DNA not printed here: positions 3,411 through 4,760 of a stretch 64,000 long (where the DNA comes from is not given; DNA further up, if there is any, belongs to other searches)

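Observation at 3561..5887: GC-elevated class III nucleotidyl cyclase with a 385-aa unknown N-terminal domain plus orphan small ORF, abutting the 3' end of tRNA-Thr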

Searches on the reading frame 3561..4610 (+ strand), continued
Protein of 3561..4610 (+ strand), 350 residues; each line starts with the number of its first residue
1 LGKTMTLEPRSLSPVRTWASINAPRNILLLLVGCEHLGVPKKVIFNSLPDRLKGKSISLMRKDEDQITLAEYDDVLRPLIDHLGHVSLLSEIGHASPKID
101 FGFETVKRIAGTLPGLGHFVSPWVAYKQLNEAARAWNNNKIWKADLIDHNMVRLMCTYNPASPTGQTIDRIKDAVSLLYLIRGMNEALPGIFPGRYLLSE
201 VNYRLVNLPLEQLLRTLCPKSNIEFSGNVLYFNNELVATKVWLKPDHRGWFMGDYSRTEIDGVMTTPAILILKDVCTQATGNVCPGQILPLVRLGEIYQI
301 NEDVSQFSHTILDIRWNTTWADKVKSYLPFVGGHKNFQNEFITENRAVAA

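Call 85: fold_search(model_id=the predicted structure, library=pdb)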
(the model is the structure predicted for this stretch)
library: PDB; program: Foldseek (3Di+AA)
matches with E <= 10: 329; with E <= 0.001: 0
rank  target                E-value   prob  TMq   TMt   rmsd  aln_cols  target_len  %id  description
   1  6bde                  2.2e-02  0.96  0.29  0.49   6.2       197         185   14  Crystal structure of Fe(II) unliganded H-NOX protein mutant A71G from K. algicida (released 2018-05-30)
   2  6bdd                  2.2e-02  0.90  0.29  0.49  10.3       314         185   11  Crystal structure of Fe(II) unliganded H-NOX protein from K. algicida (released 2018-05-30)
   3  3nvr_A                3.3e-02  0.97  0.31  0.53   6.2       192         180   11  Modulating Heme Redox Potential Through Protein-Induced Porphyrin Distortion (released 2010-09-08)
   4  1u56_B                3.7e-02  0.97  0.30  0.53   6.5       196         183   10  Crystal structure of an oxygen binding H-NOX domain related to soluble guanylate cyclases (Water-ligated, ferric form) (released 2004-08-31)
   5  3nvr_B                4.1e-02  0.80  0.26  0.45   8.0       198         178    9  Modulating Heme Redox Potential Through Protein-Induced Porphyrin Distortion (released 2010-09-08)
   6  3lai_C                6.4e-02  0.91  0.29  0.49   6.6       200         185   12  Structural insights into the molecular mechanism of H-NOX activation (released 2010-03-16)
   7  4u9b                  8.0e-02  0.82  0.28  0.48   6.4       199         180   10  Crystal structure of an H-NOX protein from S. oneidensis in the Fe(II)NO ligation state (released 2014-10-01)
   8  3eee_A                8.5e-02  0.85  0.28  0.48   6.9       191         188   10  Probing the function of heme distortion in the H-NOX family (released 2008-11-25)
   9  1xbn                  1.1e-01  0.51  0.26  0.41  11.8       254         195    9  Crystal structure of a bacterial nitric oxide sensor: an ortholog of mammalian soluble guanylate cyclase heme domain (released 2004-09-07)
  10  1u55_B                1.1e-01  0.82  0.29  0.48   5.6       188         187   11  Crystal structure of an oxygen binding H-NOX domain related to soluble guanylate cyclases (oxygen complex) (released 2004-08-31)
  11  4fdk_A                1.1e-01  0.72  0.28  0.45   6.9       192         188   10  F78L Tt H-NOX (released 2013-08-28)
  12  3iqb                  1.2e-01  0.77  0.29  0.48   6.8       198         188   10  Tt I75F/L144F H-NOX (released 2010-01-19)
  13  3lah_A                1.3e-01  0.66  0.26  0.44   7.1       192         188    9  Structural insights into the molecular mechanism of H-NOX activation (released 2010-03-16)
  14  3sj5_B                1.3e-01  0.63  0.26  0.46   8.4       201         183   10  I5F Mutant Structure of T. Tengcongensis H-NOX (released 2011-07-20)
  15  6cww_A                1.4e-01  0.87  0.31  0.53   5.0       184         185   11  Cs H-NOX mutant with unnatural amino acid 4-cyano-L-phenylalanine at site 5 (released 2018-05-16)
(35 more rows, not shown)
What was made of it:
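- On H-NOX (heme-NO/O2 binding) domain family: Foldseek probability 0.96-0.97 and TMt 0.49-0.53 (call 85).
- Foldseek independently ranks H-NOX chains first, with probability up to 0.97 (call 85).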

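Call 97: search_protein_families(library=padloc, proteins=[P0008, P0030, P0046, P0016], max_evalue=0.01)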
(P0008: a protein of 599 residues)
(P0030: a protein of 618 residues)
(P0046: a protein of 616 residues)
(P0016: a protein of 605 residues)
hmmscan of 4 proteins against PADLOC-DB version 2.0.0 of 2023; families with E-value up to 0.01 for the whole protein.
P0008 (599 aa): 0 families

P0030 (618 aa): 7 families
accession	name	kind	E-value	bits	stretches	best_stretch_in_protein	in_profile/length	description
PDLC00734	PycC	-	4.2e-12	43.8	1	353-532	152-322/374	Pycsar cyclase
PDLC02367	PycC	-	2e-07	28.7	1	390-560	38-201/226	-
PDLC02370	PycC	-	2.1e-05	22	1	384-560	65-248/340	-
PDLC00766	PycC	-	4.3e-05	21.1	1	391-556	39-202/232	Pycsar cyclase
PDLC01008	typeIV_Cas11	-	0.0033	15.5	1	307-373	39-108/141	Cas_effector possibly Cas11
PDLC02366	PycC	-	0.0038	14.2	0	392-542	274-426/486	-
PDLC02369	PycC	-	0.009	13.6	0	398-558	49-199/248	-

P0046 (616 aa): 7 families
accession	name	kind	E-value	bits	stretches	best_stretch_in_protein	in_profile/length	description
PDLC00734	PycC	-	1.1e-13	49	1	390-522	192-322/374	Pycsar cyclase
PDLC02367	PycC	-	1e-08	32.9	1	342-539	3-192/226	-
PDLC02370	PycC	-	3.5e-07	27.9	1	389-496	83-189/340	-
PDLC00766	PycC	-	8.5e-06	23.4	1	364-539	25-195/232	Pycsar cyclase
PDLC02366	PycC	-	0.00033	17.7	0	383-498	273-389/486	-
PDLC00765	PycC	-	0.00051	17.2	1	387-536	257-409/477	Pycsar cyclase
PDLC00764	PycC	-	0.0013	15.7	1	389-497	96-205/449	Pycsar cyclase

P0016 (605 aa): 5 families
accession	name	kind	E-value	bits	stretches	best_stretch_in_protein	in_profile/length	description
PDLC00734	PycC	-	3e-13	47.6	1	371-548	184-372/374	Pycsar cyclase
PDLC02370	PycC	-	4.8e-06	24.2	1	377-555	82-267/340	-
PDLC02369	PycC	-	2.2e-05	22.1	1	377-522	48-190/248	-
PDLC00763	PycC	-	0.00015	19.2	1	379-517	56-201/268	Pycsar cyclase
PDLC02367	PycC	-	0.00022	18.7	1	374-523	41-192/226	-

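Call 98: search_protein_families(library=pfam, proteins=[P0008, P0030, P0046, P0016], max_evalue=0.01)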
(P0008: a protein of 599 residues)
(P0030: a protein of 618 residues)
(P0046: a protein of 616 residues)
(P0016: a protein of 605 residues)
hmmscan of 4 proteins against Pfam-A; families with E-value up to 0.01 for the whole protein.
P0008 (599 aa): 1 family
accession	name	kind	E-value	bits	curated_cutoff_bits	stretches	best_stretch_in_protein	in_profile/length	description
PF00211.25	Guanylate_cyc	-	5.8e-12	46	21.9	1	423-596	12-181/183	Adenylate and Guanylate cyclase catalytic domain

P0030 (618 aa): 1 family
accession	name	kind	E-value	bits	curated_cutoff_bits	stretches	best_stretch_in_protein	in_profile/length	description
PF00211.25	Guanylate_cyc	-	4.7e-17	62.6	21.9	1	396-554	9-159/183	Adenylate and Guanylate cyclase catalytic domain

P0046 (616 aa): 1 family
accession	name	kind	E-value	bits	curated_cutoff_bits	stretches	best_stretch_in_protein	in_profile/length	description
PF00211.25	Guanylate_cyc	-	3.4e-13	50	21.9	1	390-539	11-155/183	Adenylate and Guanylate cyclase catalytic domain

P0016 (605 aa): 1 family
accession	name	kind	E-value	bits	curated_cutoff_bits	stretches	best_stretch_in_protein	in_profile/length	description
PF00211.25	Guanylate_cyc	-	6.8e-12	45.8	21.9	1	377-549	9-182/183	Adenylate and Guanylate cyclase catalytic domain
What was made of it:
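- On Pycsar (PycC plus effector): The PycC model PDLC00734 scores 44-49 bits on canonical K/D family members, which score 46-63 bits on Pfam Guanylate_cyc (calls 97, 98).
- The PycC model hits canonical K/D family members even better, so the hit is generic (calls 97-98).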

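Call 117: search_protein_families(library=ncbifam, proteins=[L015:7802-8404:+, L015:9288-9887:+, L015:8578-9051:+], max_evalue=0.01)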
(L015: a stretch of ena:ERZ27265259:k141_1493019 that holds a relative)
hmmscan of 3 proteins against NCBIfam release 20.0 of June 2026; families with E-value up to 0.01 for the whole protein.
L015:7802-8404:+ (200 aa): 0 families

L015:9288-9887:+ (199 aa): 0 families

L015:8578-9051:+ (157 aa): 0 families
